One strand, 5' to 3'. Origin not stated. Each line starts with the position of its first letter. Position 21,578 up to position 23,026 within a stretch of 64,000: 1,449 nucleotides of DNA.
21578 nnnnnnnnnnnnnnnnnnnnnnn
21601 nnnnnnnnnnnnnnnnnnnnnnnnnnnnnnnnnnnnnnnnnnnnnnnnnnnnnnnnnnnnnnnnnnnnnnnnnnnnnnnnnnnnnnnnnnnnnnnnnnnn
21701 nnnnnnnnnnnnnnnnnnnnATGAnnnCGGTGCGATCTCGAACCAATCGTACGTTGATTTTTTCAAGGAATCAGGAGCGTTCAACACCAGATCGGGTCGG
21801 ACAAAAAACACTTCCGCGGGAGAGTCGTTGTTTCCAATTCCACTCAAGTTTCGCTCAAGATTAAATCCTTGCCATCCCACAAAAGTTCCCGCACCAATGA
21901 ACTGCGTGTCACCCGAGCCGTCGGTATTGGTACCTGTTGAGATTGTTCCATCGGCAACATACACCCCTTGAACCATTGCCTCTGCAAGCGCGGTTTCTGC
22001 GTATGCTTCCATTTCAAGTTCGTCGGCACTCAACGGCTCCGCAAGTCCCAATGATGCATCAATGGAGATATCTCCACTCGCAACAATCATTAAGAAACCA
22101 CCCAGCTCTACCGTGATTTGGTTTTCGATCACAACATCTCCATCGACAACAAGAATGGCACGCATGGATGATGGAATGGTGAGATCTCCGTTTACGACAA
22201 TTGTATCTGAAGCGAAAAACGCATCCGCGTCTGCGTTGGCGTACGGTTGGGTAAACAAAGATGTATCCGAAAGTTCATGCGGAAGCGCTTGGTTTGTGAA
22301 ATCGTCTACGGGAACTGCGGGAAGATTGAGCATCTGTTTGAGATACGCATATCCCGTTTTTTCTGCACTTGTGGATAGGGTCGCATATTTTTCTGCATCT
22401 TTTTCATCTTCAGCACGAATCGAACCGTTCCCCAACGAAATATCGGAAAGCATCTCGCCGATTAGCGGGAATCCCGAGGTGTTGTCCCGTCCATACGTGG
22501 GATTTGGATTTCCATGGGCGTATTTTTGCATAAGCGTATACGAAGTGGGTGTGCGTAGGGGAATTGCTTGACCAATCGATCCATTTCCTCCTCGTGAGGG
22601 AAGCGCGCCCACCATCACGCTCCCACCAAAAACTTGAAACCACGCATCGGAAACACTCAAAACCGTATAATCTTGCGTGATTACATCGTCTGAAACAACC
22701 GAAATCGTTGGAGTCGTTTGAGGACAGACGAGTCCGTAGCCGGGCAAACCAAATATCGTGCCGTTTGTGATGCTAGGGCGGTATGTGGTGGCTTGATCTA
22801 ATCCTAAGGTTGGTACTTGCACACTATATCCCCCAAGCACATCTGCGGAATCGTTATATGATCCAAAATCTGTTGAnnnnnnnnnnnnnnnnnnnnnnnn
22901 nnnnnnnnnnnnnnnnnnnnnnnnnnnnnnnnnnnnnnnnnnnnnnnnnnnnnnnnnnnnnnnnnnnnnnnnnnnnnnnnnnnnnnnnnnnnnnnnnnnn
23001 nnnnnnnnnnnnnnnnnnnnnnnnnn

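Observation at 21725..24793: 1022-aa Cys-rich secreted protein with a PA14-like module directly upstream of the minor pilins, a candidate pilus-tip adhesin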

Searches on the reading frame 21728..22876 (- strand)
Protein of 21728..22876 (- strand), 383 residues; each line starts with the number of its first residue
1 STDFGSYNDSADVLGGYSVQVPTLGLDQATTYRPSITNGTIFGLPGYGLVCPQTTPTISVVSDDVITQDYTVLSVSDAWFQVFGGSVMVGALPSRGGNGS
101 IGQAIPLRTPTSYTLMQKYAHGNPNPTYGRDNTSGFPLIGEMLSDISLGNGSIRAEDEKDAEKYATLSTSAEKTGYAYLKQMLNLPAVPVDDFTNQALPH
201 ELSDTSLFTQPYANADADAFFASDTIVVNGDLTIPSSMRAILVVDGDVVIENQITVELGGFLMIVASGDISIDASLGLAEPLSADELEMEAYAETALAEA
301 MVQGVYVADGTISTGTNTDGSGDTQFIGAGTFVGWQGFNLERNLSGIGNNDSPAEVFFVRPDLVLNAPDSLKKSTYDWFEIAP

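Call 41: find_homologous_proteins(query=A1, max_evalue=0.00001)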
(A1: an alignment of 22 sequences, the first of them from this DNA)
Query A1 (22 sequences) (338 aa, profile of the alignment): 19 proteins with E <= 0.00001 among 8000 candidates.
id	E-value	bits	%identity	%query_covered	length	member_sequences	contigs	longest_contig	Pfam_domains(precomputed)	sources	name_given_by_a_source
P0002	1.7e-109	384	32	93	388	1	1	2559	-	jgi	jgi:hypothetical protein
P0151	1.6e-108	381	34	93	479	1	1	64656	-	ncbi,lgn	-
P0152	4.1e-108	379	34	93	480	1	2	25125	-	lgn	-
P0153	5.8e-57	211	30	91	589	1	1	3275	-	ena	-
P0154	1.2e-56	210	32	47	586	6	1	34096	-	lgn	-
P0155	1.3e-55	207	26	91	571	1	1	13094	-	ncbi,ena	-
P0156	1.8e-55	206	29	91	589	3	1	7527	-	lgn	-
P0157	5.8e-55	205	33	47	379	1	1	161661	-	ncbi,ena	-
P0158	1.1e-54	204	32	45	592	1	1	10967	-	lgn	-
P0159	2.2e-54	203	26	91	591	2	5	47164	-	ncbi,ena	-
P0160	8.2e-54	201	29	91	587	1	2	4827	-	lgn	-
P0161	1.9e-53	200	27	91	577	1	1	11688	-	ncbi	-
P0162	2.8e-53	199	28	91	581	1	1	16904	-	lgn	-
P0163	1.0e-52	197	30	91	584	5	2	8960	-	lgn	-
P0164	1.3e-52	197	28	91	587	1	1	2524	-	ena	-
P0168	1.5e-49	187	34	47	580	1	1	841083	-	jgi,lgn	-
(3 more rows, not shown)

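Call 42: find_encoding_contigs(protein=P0168, flank=10000, max_places=1)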
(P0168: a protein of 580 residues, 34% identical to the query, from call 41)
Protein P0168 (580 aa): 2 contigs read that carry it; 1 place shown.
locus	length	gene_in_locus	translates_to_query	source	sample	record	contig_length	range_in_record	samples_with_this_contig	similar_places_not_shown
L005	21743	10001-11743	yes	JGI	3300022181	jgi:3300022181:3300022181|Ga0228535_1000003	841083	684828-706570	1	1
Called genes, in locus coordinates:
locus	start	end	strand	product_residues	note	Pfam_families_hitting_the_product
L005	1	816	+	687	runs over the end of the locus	PF17191:RecG_wedge, PF00270:DEAD, PF04851:ResIII, PF00271:Helicase_C, PF22590:Cas3-like_C_2 (weak)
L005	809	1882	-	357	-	PF00657:Lipase_GDSL (weak), PF13472:Lipase_GDSL_2 (weak)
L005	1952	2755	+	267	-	-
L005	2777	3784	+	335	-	PF11104:PilM_2, PF14450:FtsA (weak)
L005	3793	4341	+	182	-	-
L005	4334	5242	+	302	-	-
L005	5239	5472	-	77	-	PF13083:KH_KhpA-B, PF00013:KH_1 (weak)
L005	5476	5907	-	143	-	PF00886:Ribosomal_S16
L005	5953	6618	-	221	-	PF14622:Ribonucleas_3_3, PF00636:Ribonuclease_3, PF00035:dsrm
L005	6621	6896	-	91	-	PF00550:PP-binding (weak)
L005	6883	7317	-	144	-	PF01029:NusB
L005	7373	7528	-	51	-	-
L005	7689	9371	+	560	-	-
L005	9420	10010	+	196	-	-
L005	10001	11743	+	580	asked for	-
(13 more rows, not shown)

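Call 43: find_encoding_contigs(protein=P0157, flank=10000, max_places=1)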
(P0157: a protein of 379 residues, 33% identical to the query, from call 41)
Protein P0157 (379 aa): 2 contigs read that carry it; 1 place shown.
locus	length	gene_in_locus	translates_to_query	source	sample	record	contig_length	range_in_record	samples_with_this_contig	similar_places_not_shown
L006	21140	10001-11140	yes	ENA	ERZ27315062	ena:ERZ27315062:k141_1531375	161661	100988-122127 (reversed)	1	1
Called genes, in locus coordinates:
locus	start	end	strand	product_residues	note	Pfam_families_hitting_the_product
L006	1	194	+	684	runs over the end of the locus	PF17191:RecG_wedge, PF00270:DEAD, PF04851:ResIII, PF00271:Helicase_C, PF22590:Cas3-like_C_2 (weak)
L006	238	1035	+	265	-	-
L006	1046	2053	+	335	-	PF11104:PilM_2, PF14450:FtsA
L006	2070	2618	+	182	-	-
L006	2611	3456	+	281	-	-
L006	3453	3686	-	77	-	PF13083:KH_KhpA-B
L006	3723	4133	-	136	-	PF00886:Ribosomal_S16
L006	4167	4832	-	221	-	PF14622:Ribonucleas_3_3, PF22935:RM44_endonuclase (faint), PF00636:Ribonuclease_3, PF00035:dsrm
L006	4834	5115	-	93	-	PF00550:PP-binding (weak)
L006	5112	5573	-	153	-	PF01029:NusB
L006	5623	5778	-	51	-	-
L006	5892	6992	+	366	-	PF00282:Pyridoxal_deC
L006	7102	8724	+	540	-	-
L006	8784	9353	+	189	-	-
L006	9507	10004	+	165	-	-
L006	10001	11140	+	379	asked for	-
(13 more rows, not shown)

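Call 44: find_encoding_contigs(protein=P0151, flank=10000, max_places=1)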
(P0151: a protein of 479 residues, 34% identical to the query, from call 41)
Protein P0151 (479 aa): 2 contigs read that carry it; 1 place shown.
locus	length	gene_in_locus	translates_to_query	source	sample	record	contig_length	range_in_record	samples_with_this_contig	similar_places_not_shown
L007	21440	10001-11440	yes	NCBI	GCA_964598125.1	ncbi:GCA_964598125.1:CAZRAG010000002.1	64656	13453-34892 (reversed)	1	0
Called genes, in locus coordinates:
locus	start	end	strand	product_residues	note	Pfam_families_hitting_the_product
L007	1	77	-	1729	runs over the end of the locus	PF10102:DUF2341, PF01410:COLFI, PF00147:Fibrinogen_C (weak), PF07953:Toxin_R_bind_N, PF13385:Laminin_G_3, PF02210:Laminin_G_2 (faint), PF13385:Laminin_G_3, PF13385:Laminin_G_3, +2 more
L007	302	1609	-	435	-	-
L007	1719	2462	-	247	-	PF00696:AA_kinase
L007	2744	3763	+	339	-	PF00162:PGK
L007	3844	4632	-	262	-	-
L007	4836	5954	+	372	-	PF00044:Gp_dh_N, PF02800:Gp_dh_C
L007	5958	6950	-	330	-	-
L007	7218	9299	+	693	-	-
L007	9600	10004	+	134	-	-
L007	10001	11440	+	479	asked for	-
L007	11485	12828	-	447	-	-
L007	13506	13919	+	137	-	-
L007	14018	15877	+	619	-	-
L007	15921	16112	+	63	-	-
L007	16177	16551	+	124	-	PF07883:Cupin_2 (weak)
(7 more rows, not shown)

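Call 45: find_related_loci(query=A1, collection=genome_contigs, flank=10000)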
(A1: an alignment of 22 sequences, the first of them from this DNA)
Query A1 (338 aa) in genome_contigs; peptide patterns used: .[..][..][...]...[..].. (x = any residue, [..] = any of these).
129 stretches matched a pattern; 94 encode a relative of the query (tblastn E <= 1e-3); the best 80 are kept; 78 distinct loci.
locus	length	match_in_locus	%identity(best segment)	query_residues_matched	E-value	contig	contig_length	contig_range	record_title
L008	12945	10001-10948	33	2-338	1e-38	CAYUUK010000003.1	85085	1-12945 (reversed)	MAG TPA_asm: uncultured Pseudomonadales bacterium isolate SRP141376_co5_90 genome assembly, contig: NODE_539_length_8508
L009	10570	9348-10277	29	2-338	3e-37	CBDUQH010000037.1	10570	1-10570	MAG TPA_asm: uncultured bacterium isolate SRR18550247_concoct_49 genome assembly, contig: ERZ25074849.351, whole genome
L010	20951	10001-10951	33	2-338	3e-37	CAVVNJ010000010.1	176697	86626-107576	MAG: Candidatus Woesebacteria bacterium isolate MFD05674.bin.2.125 genome assembly, contig: contig_74650, whole genome s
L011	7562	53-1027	30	4-338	2e-37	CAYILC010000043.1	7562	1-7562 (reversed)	MAG TPA_asm: uncultured Pseudomonadales bacterium isolate ERP119705_co23_558 genome assembly, contig: NODE_10555_length_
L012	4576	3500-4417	33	1-338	3e-37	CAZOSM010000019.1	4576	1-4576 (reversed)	MAG TPA_asm: uncultured Gammaproteobacteria bacterium isolate SRP144015_co1_109 genome assembly, contig: NODE_7668_lengt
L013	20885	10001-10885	34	24-338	2e-36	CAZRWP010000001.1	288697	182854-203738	MAG TPA_asm: uncultured Pseudomonadales bacterium isolate SRP144015_co1_84 genome assembly, contig: NODE_17_length_28869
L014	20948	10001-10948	30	2-338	5e-36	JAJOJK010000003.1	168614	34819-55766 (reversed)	MAG: Candidatus Woesebacteria bacterium isolate S5C87 S5CNODE_11_length_168614_cov_4.725112, whole genome shotgun sequen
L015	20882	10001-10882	32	24-338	1e-35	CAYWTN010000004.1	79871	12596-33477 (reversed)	MAG TPA_asm: uncultured Pseudomonadales bacterium isolate SRP344714_co1_151 genome assembly, contig: NODE_701_length_798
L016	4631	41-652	32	112-338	4e-35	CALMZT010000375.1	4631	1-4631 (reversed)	MAG TPA_asm: uncultured Chloroflexi bacterium isolate SRR6670123_bin.33_CONCOCT_v1.1_MAG genome assembly, contig: ERZ534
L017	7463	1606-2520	31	25-338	8e-34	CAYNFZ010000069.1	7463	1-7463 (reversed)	MAG TPA_asm: uncultured Pseudomonadales bacterium isolate SRP214966_co4_92 genome assembly, contig: NODE_12677_length_74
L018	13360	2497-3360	30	6-338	1e-32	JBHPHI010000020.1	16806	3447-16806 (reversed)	Patescibacteria group bacterium isolate SAG AM-311-P01 NODE_20_length_16806_cov_31.365292, whole genome shotgun sequence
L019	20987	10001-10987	28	4-338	1e-31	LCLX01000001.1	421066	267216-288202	MAG: Microgenomates group bacterium GW2011_GWC1_46_15 UX36_C0001, whole genome shotgun sequence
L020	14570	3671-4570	30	9-338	2e-31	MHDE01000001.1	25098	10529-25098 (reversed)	MAG: Microgenomates group bacterium RIFCSPHIGHO2_01_FULL_45_11 rifcsphigho2_01_scaffold_10433, whole genome shotgun sequ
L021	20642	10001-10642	31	113-335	5e-30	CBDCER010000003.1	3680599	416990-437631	MAG: Aggregatilineales bacterium isolate 40d8095f-e3e6-4e4c-932d-ac8bc0a239c2 genome assembly, contig: contig_3, whole g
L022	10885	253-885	33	121-338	1e-29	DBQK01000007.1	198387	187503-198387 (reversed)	MAG TPA_asm: Patescibacteria group bacterium UBA1396 UBA1396_contig_2274, whole genome shotgun sequence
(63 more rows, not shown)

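Call 59: search_protein_families(library=pfam, alignment_id=A1, max_evalue=0.1)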
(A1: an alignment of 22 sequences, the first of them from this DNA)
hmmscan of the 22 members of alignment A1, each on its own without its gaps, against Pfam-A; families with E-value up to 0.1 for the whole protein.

A. member 1, seq(338 aa): 1 family
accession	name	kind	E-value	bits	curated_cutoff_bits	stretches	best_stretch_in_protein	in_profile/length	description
PF23981.1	DUF7305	-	0.0019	18.6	27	1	170-230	46-108/185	Domain of unknown function (DUF7305)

B. families by the number of members that match (of 22 scanned): 6 families
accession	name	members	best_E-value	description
PF23981.1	DUF7305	14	8e-09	Domain of unknown function (DUF7305)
PF19076.6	CshA_repeat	1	0.027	Surface adhesin CshA repetitive domain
PF20624.3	DMRT5_DMB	1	0.045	DMRT5, DMB domain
PF17055.10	VMR2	1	0.059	Viral matrix protein M2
PF19135.5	DUF5818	1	0.062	Protein of unknown function (DUF5818)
PF15999.10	DUF4774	1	0.084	Domain of unknown function (DUF4774)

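Call 61: search_solved_structures(query=A1, max_evalue=10, show_alignments=2)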
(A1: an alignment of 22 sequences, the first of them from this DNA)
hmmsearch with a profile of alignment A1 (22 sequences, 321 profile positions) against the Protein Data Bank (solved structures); distinct sequences matched with E-value up to 10: 2.
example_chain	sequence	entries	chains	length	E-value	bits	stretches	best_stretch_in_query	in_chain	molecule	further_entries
8feh_D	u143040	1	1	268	0.63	12.3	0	57-87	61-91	Minor capsid protein A1 fusion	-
9v7j_s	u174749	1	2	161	1.3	11.2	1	162-195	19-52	Phycobilisome core component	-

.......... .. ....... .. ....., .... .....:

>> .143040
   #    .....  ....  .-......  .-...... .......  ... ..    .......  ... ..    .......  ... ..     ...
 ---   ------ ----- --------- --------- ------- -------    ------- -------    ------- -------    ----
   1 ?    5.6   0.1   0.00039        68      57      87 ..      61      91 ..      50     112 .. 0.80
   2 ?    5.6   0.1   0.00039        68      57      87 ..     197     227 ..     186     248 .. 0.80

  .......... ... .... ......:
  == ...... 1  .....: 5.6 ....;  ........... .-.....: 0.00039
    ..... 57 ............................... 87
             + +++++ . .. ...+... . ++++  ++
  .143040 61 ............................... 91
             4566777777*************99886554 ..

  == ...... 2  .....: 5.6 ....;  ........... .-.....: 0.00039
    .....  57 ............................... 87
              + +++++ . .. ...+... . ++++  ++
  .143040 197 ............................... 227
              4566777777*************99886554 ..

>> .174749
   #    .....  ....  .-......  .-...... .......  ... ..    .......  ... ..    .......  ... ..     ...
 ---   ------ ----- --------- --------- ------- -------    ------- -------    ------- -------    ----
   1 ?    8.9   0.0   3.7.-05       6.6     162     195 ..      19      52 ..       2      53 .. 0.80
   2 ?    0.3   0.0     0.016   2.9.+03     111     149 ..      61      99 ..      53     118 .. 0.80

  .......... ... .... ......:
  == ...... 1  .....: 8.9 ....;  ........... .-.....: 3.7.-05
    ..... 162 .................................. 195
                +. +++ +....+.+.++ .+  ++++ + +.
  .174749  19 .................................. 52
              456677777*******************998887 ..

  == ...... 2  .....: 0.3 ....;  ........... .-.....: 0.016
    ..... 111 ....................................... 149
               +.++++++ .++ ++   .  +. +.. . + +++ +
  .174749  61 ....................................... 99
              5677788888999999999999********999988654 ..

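Call 63: predict_structure(alignment_id=A2)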
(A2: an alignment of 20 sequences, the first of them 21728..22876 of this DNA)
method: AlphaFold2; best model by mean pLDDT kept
length: 383 residues; sequences in the alignment: 20
mean_pLDDT: 52.7   pTM: 0.53
mean pLDDT of the five models: 52.7, 49.6, 48.0, 47.7, 46.8
residues with pLDDT >= 90: 15; 70-90: 87; 50-70: 90; < 50: 191
segments of 3 or more residues with pLDDT < 50: 1-173, 195-198, 347-349, 373-383
pLDDT, mean of each block of 10 residues (from residue 1): 31 33 33 32 30 31 31 32 32 36 34 37 34 31 30 28 30 57 62 53 66 59 84 87 88 88 88 79 64 65 85 68 72 73 53 66 70 40 27
secondary structure, 60 per line:
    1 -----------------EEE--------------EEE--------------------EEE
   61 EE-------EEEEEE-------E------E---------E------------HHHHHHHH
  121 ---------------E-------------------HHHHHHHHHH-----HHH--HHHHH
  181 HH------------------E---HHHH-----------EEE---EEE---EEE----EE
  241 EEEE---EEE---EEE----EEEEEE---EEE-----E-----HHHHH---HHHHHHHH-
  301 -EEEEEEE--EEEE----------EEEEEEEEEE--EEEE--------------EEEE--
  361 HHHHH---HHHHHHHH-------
elements in order: E18-20 E35-37 E58-62 E70-75 H113-120 H156-165 H176-182 H205-208 E220-222 E226-228 E232-234 E239-244 E248-250 E254-256 E261-266 E270-272 H284-288 H292-299 E302-308 E311-314 E325-334 E337-340 E355-358 H361-365 H369-376

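Call 70: fold_search(model_id=the predicted structure, library=pdb)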
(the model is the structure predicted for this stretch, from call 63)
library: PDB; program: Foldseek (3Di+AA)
matches with E <= 10: 50; with E <= 0.001: 0
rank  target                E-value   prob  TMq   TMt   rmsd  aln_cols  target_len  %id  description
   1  6qvi_B                1.7e-02  0.84  0.16  0.12  12.4       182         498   15  Crystal structure of competence-associated pilin ComZ from Thermus thermophilus (released 2019-05-29)
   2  6qvi_A                4.0e-02  0.87  0.16  0.12  10.4       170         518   16  Crystal structure of competence-associated pilin ComZ from Thermus thermophilus (released 2019-05-29)
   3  6qvi_C                5.3e-02  0.96  0.22  0.17   6.6       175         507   16  Crystal structure of competence-associated pilin ComZ from Thermus thermophilus (released 2019-05-29)
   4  6a8k                  1.1e-01  0.47  0.18  0.26   9.6       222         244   10  Crystal structure of Ice-binding Protein from a Sea-Ice Microalga (released 2018-11-07)
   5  5b5h                  1.6e-01  0.97  0.20  0.34   3.1       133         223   13  Hydrophobic ice-binding site confer hyperactivity on antifreeze protein from a snow mold fungus (released 2016-09-28)
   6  6bg8_A                1.7e-01  0.63  0.20  0.30   8.4       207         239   10  Shewanella frigidimarina ice-binding protein_1 DUF3494 Domain (released 2018-03-07)
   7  7ddb_A                2.6e-01  0.89  0.21  0.34   4.9       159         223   14  Crystal structure of fungal antifreeze protein with intermediate activity (released 2021-11-03)
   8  7dc5_A                3.8e-01  0.63  0.20  0.33   8.3       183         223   14  Crystal structure of fungal antifreeze protein with intermediate activity (released 2021-10-27)
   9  6ria_1                4.3e-01  0.13  0.10  0.34  11.0       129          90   12  Bactofilin from Thermus thermophilus, F105R mutant crystal structure (released 2019-07-17)
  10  4nu2                  4.8e-01  0.44  0.17  0.28   8.2       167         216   10  Crystal structure of an ice-binding protein (FfIBP) from the Antarctic bacterium, Flavobacterium frigoris PS1 (released 2014-04-16)
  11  3uyv_A                5.1e-01  0.15  0.14  0.21  13.2       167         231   10  Crystal structure of a glycosylated ice-binding protein (LeIBP) from Arctic yeast (released 2012-02-29)
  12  7ehk                  8.0e-01  0.66  0.21  0.35   6.5       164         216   12  Crystal structure of C107S mutant of FfIBP (released 2022-03-02)
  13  3wp9                  1.1e+00  0.20  0.18  0.29   9.7       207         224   10  Crystal structure of antifreeze protein from an Antarctic sea ice bacterium Colwellia sp. (released 2014-07-02)
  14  6n2b_B                1.2e+00  0.04  0.12  0.12  19.3       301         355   10  The Crystal Structure of Caldicellulosiruptor kristjanssonii Tapirin C-terminal domain (released 2018-12-19)
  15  8x0z                  1.8e+00  0.47  0.21  0.36   5.3       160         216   12  Crystal structure of A101C/A120C mutant of FfIBP (released 2024-11-13)
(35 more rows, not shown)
